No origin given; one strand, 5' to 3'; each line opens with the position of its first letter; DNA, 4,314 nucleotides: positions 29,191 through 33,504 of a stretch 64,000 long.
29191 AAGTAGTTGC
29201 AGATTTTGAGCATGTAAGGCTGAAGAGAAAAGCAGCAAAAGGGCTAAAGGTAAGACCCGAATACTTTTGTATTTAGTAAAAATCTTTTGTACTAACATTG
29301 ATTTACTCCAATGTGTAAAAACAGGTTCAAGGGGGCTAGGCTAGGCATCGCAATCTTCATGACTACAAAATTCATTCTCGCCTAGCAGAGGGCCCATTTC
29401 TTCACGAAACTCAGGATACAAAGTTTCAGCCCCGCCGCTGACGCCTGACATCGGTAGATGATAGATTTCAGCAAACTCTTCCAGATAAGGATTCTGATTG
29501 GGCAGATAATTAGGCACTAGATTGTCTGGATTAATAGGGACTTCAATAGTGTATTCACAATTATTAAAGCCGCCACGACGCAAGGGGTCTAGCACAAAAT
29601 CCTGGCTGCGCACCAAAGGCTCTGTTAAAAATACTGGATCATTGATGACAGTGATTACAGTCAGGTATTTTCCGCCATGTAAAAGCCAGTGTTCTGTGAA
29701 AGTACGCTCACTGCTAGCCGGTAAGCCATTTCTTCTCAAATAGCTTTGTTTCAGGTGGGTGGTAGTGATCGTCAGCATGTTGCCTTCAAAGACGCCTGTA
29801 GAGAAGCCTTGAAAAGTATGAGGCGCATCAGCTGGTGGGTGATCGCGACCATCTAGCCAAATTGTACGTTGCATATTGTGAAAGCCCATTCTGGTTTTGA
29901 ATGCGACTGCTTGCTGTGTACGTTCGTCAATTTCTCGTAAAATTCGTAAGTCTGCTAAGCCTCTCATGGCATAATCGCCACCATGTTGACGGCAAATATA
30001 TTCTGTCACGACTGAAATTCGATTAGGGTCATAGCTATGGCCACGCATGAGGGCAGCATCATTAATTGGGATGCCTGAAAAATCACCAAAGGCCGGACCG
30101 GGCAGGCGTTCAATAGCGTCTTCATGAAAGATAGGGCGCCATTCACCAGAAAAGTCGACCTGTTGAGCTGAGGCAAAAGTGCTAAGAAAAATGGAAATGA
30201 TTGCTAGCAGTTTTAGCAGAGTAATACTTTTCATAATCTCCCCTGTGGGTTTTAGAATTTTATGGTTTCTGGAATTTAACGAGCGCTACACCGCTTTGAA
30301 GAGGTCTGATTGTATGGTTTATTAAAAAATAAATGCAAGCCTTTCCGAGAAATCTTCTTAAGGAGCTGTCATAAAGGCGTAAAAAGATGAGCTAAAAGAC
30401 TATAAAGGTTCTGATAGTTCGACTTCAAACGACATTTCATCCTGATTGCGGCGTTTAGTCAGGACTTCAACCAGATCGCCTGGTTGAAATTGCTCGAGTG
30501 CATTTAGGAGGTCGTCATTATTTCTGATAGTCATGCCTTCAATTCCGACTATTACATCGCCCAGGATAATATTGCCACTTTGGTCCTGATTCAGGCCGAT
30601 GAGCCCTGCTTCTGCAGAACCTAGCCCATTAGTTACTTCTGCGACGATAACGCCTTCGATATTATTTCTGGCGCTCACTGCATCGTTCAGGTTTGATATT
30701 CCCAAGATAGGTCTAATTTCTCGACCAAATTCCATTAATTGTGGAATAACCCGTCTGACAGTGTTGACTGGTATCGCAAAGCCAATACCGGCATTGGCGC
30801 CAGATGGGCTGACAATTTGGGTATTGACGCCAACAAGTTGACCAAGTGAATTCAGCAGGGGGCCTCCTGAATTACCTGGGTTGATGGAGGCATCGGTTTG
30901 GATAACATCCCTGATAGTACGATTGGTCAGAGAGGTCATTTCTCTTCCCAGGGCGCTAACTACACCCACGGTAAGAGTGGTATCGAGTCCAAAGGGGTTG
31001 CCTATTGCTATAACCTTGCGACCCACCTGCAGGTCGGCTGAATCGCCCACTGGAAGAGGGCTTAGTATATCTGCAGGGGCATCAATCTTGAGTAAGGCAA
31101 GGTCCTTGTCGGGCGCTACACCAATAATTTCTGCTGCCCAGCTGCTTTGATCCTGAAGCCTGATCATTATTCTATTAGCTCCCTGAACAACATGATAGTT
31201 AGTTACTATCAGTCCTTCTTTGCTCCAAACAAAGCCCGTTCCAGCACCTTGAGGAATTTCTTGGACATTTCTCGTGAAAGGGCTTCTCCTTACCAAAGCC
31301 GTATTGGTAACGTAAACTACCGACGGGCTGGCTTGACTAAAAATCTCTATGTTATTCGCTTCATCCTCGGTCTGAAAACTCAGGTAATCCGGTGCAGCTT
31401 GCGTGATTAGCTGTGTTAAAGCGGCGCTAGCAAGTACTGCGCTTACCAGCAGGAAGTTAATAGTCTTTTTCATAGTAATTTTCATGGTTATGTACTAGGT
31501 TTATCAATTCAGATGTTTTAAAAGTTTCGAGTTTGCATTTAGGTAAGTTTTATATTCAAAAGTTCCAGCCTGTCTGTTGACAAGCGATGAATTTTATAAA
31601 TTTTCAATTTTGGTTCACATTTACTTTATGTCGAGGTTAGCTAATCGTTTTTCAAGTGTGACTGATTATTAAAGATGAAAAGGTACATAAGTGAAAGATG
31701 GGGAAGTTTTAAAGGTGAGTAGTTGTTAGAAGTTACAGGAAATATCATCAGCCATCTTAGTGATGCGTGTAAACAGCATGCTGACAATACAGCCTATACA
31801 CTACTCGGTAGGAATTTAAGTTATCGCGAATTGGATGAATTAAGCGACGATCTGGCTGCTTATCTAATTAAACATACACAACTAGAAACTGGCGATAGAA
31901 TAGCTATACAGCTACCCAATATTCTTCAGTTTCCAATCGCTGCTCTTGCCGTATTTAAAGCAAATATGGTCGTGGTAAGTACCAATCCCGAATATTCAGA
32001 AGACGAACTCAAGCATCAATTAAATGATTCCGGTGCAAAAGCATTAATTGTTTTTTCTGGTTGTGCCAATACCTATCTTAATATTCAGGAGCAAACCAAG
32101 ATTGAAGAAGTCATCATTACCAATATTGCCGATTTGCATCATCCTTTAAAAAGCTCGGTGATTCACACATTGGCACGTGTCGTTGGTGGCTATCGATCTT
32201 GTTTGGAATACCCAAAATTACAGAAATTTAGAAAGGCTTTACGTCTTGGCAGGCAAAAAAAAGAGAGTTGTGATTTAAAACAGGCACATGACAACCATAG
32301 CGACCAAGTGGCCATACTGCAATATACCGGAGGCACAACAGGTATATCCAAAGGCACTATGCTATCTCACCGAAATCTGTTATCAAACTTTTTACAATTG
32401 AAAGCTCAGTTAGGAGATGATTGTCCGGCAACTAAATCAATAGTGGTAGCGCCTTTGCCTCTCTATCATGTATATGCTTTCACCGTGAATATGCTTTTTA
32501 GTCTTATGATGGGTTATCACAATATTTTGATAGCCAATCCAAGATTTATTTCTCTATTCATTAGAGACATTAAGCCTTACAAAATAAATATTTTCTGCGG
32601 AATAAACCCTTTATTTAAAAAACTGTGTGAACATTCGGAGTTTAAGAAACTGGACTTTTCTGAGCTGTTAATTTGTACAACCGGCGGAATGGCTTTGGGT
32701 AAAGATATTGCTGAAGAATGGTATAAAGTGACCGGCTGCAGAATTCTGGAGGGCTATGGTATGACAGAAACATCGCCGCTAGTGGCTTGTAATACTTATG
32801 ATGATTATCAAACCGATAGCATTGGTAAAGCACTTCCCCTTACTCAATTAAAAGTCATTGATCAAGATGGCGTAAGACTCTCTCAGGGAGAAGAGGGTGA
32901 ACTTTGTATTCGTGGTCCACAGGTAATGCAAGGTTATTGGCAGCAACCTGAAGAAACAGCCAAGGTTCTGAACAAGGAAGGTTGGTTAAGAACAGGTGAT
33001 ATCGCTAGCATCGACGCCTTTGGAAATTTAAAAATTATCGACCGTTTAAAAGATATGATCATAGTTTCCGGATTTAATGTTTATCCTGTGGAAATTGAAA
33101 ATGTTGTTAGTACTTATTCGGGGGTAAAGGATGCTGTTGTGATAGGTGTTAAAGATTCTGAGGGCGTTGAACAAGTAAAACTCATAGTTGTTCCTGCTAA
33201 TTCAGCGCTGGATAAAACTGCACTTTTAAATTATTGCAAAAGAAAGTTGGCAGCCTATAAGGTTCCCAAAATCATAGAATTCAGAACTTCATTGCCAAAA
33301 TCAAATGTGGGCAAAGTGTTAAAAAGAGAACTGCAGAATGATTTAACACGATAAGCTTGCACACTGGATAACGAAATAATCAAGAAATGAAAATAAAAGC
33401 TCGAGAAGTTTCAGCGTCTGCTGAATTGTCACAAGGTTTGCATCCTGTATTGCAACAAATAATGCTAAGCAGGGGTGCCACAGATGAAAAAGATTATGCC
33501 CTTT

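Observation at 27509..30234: Tight operon of three exported proteins: two paralogues of an unnamed family flanking an MBL-fold protein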

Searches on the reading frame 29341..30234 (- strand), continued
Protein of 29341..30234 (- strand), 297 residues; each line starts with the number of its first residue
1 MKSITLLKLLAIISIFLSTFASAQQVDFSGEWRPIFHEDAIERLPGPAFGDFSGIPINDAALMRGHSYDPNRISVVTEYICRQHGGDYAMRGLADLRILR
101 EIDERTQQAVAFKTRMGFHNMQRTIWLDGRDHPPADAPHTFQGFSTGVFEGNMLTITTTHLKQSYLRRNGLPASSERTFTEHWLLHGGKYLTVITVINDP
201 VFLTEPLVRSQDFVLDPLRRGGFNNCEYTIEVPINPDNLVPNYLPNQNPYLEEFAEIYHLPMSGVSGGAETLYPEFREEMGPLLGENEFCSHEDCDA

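Call 52: search_protein_representatives(alignment_id=A1)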
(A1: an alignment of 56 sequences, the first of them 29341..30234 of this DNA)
Query: 56 sequences, 307 profile positions. Proteins with E-value up to 0.001 (for the whole library): 5100; up to 1e-10: 1861; up to 1e-30: 491. The best 150 are listed.
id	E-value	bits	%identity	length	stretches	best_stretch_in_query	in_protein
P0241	2.4e-138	476.8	-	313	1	14-305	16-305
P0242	1.5e-114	398.7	-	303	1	14-303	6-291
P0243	2.3e-111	388.2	-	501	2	13-283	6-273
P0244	5.7e-104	363.9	-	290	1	47-243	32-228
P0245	9.1e-100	350.1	-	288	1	9-282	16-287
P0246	2.7e-97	342.0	-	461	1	11-296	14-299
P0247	1.0e-96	340.1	-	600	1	12-287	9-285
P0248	9.4e-94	330.4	-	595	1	12-279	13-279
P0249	1.4e-92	326.5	-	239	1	66-251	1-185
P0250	6.9e-92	324.2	-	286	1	9-288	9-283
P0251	2.2e-91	322.6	-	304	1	12-288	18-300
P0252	5.6e-90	318.0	-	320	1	25-297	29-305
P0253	2.0e-89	316.1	-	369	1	13-283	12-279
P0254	1.1e-88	313.7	-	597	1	7-289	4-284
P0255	1.8e-88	313.0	-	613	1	8-292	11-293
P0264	1.3e-82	293.8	-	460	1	11-292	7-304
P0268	5.4e-82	291.7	-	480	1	21-291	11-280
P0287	3.4e-74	266.1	-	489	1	27-288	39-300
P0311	3.8e-67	243.0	-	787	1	28-286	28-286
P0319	4.3e-66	239.5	-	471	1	30-284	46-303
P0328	3.3e-64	233.3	-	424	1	14-288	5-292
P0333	6.4e-63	229.1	-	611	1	12-283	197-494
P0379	3.6e-55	203.7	-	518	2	13-136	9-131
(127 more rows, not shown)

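Call 53: search_protein_families(library=pfam, proteins=[P0243, P0246, P0264, P0268, P0311, P0333, P0287, P0319, P0328, P0379], max_evalue=0.001)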
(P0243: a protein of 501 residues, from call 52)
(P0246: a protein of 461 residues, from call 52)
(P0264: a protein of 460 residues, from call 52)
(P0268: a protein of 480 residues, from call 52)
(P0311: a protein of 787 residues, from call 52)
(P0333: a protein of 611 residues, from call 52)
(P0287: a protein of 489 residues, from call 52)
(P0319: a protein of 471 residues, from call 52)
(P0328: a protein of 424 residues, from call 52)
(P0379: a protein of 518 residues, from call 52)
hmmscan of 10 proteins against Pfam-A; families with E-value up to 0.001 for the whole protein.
P0243 (501 aa): 0 families

P0246 (461 aa): 1 family
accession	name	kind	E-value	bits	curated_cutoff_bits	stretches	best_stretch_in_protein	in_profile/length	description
PF00753.33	Lactamase_B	-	2.4e-05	24.8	22.7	1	319-383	3-68/196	Metallo-beta-lactamase superfamily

P0264 (460 aa): 0 families

P0268 (480 aa): 0 families

P0311 (787 aa): 1 family
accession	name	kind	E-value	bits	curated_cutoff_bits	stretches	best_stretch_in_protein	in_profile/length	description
PF00753.33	Lactamase_B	-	6.4e-11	43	22.7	1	340-510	5-179/196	Metallo-beta-lactamase superfamily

P0333 (611 aa): 1 family
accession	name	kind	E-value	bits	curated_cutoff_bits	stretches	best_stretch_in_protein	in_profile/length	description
PF07519.17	Tannase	-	1.3e-09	37.9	29.8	1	31-90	342-401/490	Tannase and feruloyl esterase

P0287 (489 aa): 0 families

P0319 (471 aa): 0 families

P0328 (424 aa): 1 family
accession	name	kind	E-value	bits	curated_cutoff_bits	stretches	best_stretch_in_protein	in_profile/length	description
PF00753.33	Lactamase_B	-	1.9e-06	28.4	22.7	1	325-390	3-68/196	Metallo-beta-lactamase superfamily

P0379 (518 aa): 1 family
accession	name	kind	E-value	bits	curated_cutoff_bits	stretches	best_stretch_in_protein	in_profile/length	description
PF00753.33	Lactamase_B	-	1.9e-11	44.7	22.7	1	357-510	7-161/196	Metallo-beta-lactamase superfamily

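Call 71: search_protein_families(library=pfam, proteins=[L024:1485-2975:-, L028:6624-7094:+, L028:7209-7721:+, L024:3033-3437:-, L058:12492-12896:-, L058:14174-14707:+, L034:14866-15459:-, L053:12392-12838:+, L033:13421-14644:+, L073:15546-16730:-], max_evalue=0.001)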
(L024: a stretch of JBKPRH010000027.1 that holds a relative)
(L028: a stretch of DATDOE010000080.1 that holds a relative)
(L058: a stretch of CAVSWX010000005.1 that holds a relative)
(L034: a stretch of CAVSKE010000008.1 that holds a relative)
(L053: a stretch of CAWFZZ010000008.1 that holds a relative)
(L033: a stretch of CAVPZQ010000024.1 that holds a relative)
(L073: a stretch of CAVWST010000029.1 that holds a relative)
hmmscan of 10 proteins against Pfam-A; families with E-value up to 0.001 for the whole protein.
L024:1485-2975:- (496 aa): 2 families
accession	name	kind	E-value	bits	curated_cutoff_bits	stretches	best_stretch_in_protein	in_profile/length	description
PF00501.34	AMP-binding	-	2.7e-74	250.7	29.9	1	14-360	9-384/384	AMP-binding enzyme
PF13193.12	AMP-binding_C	-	5.7e-20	72.5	24.5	1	410-485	1-76/76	AMP-binding enzyme C-terminal domain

L028:6624-7094:+ (156 aa): 2 families
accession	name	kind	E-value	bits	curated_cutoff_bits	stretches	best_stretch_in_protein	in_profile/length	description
PF00578.27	AhpC-TSA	-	4e-40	137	26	1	6-134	1-123/124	AhpC/TSA family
PF08534.16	Redoxin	-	6.1e-21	75.2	26.6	1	6-135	2-131/148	Redoxin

L028:7209-7721:+ (170 aa): 0 families

L024:3033-3437:- (134 aa): 0 families

L058:12492-12896:- (134 aa): 3 families
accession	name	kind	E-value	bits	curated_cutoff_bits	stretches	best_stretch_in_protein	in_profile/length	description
PF00903.31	Glyoxalase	-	3.4e-14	53.7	20.6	1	15-129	7-121/121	Glyoxalase/Bleomycin resistance protein/Dioxygenase superfamily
PF22677.2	Ble-like_N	-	7e-08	32.5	24.5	1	11-35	3-27/41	Bleomycin resistance protein-like N-terminal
PF12681.13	Glyoxalase_2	-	5.6e-05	23.5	30.1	0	83-131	65-115/118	Glyoxalase-like domain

L058:14174-14707:+ (177 aa): 0 families

L034:14866-15459:- (197 aa): 2 families
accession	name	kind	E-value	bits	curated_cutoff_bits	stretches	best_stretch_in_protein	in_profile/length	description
PF00881.29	Nitroreductase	-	4.7e-15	56.6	23.5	1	21-65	3-46/167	Nitroreductase family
PF14512.11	TM1586_NiRdase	-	0.00069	19.7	27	0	39-63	161-185/215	Putative TM nitroreductase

L053:12392-12838:+ (148 aa): 6 families
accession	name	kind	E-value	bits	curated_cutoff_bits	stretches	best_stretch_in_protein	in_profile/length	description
PF12802.13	MarR_2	-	1e-13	51.7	27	1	40-98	2-61/61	MarR family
PF01047.28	MarR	-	4.2e-11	43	24.6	1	41-97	1-57/59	MarR family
PF22381.2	Staph_reg_Sar_Rot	-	5.1e-06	26.9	27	1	33-112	4-83/85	Transcriptional regulator SarA/Rot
PF13601.12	HTH_34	-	2.8e-05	24.6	27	1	46-110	3-68/80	Winged helix DNA-binding domain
PF01978.25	TrmB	-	0.00011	22.4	25.6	1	36-93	1-58/68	Sugar-specific transcriptional regulator TrmB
PF13463.12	HTH_27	-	0.00034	21.3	22.2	1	60-107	21-68/68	Winged helix DNA-binding domain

L033:13421-14644:+ (407 aa): 4 families
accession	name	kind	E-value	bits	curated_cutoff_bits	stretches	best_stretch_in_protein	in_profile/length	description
PF06739.17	SBBP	-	2.7e-05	24.5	20.5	0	128-147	16-35/38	Beta-propeller repeat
PF08450.18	SGL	-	5.2e-05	23.4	26.3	0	319-391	139-209/246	SMP-30/Gluconolactonase/LRE-like region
PF17170.10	DUF5128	-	0.00016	21.4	22.9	0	191-218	95-125/321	6-bladed beta-propeller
PF07494.17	Reg_prop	-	0.00031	21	20.4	0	129-142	9-22/24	Two component regulator propeller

L073:15546-16730:- (394 aa): 3 families
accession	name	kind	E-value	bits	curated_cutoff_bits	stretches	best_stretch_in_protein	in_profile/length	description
PF00561.26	Abhydrolase_1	-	3e-15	57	25.8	1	88-364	2-244/245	alpha/beta hydrolase fold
PF12697.13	Abhydrolase_6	-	3.5e-12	47.9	26.3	1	89-362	1-207/217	Alpha/beta hydrolase family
PF12146.15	Hydrolase_4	-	6.4e-12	45.7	27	1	86-364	4-238/239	Serine aminopeptidase, S33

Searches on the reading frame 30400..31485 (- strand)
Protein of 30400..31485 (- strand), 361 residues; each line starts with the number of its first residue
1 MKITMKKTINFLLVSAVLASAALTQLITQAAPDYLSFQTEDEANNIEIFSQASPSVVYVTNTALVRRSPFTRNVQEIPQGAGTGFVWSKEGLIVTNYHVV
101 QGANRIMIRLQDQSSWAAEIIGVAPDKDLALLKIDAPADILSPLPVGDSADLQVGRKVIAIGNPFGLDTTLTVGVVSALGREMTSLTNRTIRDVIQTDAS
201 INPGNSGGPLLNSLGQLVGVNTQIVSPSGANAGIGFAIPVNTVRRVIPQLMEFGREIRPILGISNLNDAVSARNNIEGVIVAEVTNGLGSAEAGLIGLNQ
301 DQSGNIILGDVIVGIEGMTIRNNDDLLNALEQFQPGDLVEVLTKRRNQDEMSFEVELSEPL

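Call 56: search_protein_families(library=ncbifam, proteins=[window:30400-31485:-], max_evalue=1e-10)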
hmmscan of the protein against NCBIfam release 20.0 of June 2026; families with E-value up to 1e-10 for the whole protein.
window:30400-31485:- (361 aa): 12 families
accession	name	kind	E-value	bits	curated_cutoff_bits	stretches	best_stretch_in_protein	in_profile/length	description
TIGR02037.1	degP_htrA_DO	subfamily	1e-81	275.1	416.2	1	66-358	42-328/434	Do family serine endopeptidase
NF041521.1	HhoA_HhoB_HtrA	equivalog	4.6e-62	210.3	450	1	72-355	49-329/335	HhoA/HhoB/HtrA family serine endopeptidase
NF047968.1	SerProtHtrA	equivalog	7.6e-61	206.4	470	1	39-356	48-356/357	serine protease HtrA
TIGR02038.1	protease_degS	equivalog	5.6e-57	193.5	422.95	1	14-356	13-345/351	outer membrane-stress sensor serine endopeptidase DegS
NF008147.1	PRK10898.1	equivalog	6.5e-53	180.1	408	1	12-359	13-349/352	outer membrane-stress sensor serine endopeptidase DegS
NF007526.1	PRK10139.1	equivalog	1.6e-52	178.7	756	1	79-357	90-359/456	serine endoprotease DegQ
NF008189.1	PRK10942.1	equivalog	9.1e-51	172.8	720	1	81-320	114-345/477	serine endoprotease DegP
NF040960.1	MamE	equivalog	9.6e-51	173.1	800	1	69-249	115-292/659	magnetosome formation protease MamE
NF050055.1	SerProtHtrAMycob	equivalog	1.5e-44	152.8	800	1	79-341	226-483/502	serine protease HtrA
NF053637.1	SerProtHtrAspr2045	equivalog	2.1e-42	145.5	650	1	79-352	102-381/394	serine protease HtrA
NF033740.0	MarP_fam_protase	equivalog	1.3e-26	93.6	250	1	15-250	154-377/390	MarP family serine protease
NF040961.1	MamO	equivalog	1.7e-21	76.3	800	1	53-255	72-272/648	magnetosome protein MamO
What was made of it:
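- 30400..31485 (-): DegP/HtrA-like serine protease, 165 nt upstream on the same strand. Possibly co-transcribed, but not a conserved partner of the triad. NCBIfam Do-family match below cut-off (call 56).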

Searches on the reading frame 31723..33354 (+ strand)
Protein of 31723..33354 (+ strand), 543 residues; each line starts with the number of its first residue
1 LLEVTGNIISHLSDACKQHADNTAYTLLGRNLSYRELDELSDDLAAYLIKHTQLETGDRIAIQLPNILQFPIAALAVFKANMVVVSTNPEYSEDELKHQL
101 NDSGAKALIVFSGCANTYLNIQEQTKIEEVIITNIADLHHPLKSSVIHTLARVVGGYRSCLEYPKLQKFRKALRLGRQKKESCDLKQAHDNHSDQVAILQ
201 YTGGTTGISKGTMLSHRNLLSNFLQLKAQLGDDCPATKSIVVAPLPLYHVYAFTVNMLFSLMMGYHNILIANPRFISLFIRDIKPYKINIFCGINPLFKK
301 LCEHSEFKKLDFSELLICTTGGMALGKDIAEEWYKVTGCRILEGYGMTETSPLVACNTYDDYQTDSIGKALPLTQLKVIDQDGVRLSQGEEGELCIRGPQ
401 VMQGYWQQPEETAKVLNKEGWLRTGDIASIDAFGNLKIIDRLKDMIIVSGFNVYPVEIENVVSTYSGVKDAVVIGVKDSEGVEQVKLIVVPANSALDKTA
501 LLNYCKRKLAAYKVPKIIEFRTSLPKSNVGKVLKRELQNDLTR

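Call 56: search_protein_families(library=ncbifam, proteins=[window:31723-33354:+], max_evalue=1e-10)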
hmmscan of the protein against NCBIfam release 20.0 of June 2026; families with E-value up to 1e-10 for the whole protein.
window:31723-33354:+ (543 aa): 103 families (the best 25 are shown)
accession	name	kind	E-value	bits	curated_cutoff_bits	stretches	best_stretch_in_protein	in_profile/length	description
NF004229.0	PRK05677.1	subfamily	1.1e-197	657.9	879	1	7-540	25-554/563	long-chain-fatty-acid--CoA ligase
NF005463.0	PRK07059.1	subfamily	3.6e-178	593.5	869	1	8-539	25-554/557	long-chain-fatty-acid--CoA ligase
NF006523.0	PRK08974.1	equivalog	3.7e-176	586.6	884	1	8-540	25-552/561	long-chain-fatty-acid--CoA ligase FadD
NF009139.0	PRK12492.1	equivalog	1.1e-171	572.1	1018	1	8-539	26-560/562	long-chain-fatty-acid--CoA ligase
NF006442.0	PRK08751.1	equivalog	3.5e-152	507.7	1023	1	12-539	31-556/560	long-chain fatty acid--CoA ligase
NF004114.0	PRK05605.1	equivalog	3.5e-125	418.5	766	1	8-542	36-570/575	long-chain-fatty-acid--CoA ligase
NF004837.0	PRK06187.1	subfamily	8.3e-113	377.4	476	1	7-541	9-522/531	long-chain-fatty-acid--CoA ligase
NF005220.0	PRK06710.1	equivalog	5.2e-108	361.6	1116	1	16-539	34-551/563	long-chain-fatty-acid--CoA ligase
NF006181.0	PRK08314.1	subfamily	1.1e-106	357.4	705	1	7-540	25-553/563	long-chain-fatty-acid--CoA ligase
NF005702.0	PRK07514.1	subfamily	5.2e-88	295.6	558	1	177-540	141-499/506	malonyl-CoA synthase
NF006182.0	PRK08316.1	subfamily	1.8e-86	290.7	663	1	13-541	18-517/523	fatty acyl-CoA synthetase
NF004822.0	PRK06178.1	equivalog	6.4e-86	289.2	782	1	9-541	40-567/571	acyl-CoA synthetase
NF009233.0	PRK12583.1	subfamily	8.3e-86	288.5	832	1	8-538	20-547/558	fatty acid CoA ligase family protein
NF005307.0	PRK06839.1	equivalog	2.4e-85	287.1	748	1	29-541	25-493/496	o-succinylbenzoate--CoA ligase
NF005801.1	PRK07656.1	equivalog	2.6e-84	283.7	657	1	11-538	6-500/500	FadD3 family acyl-CoA ligase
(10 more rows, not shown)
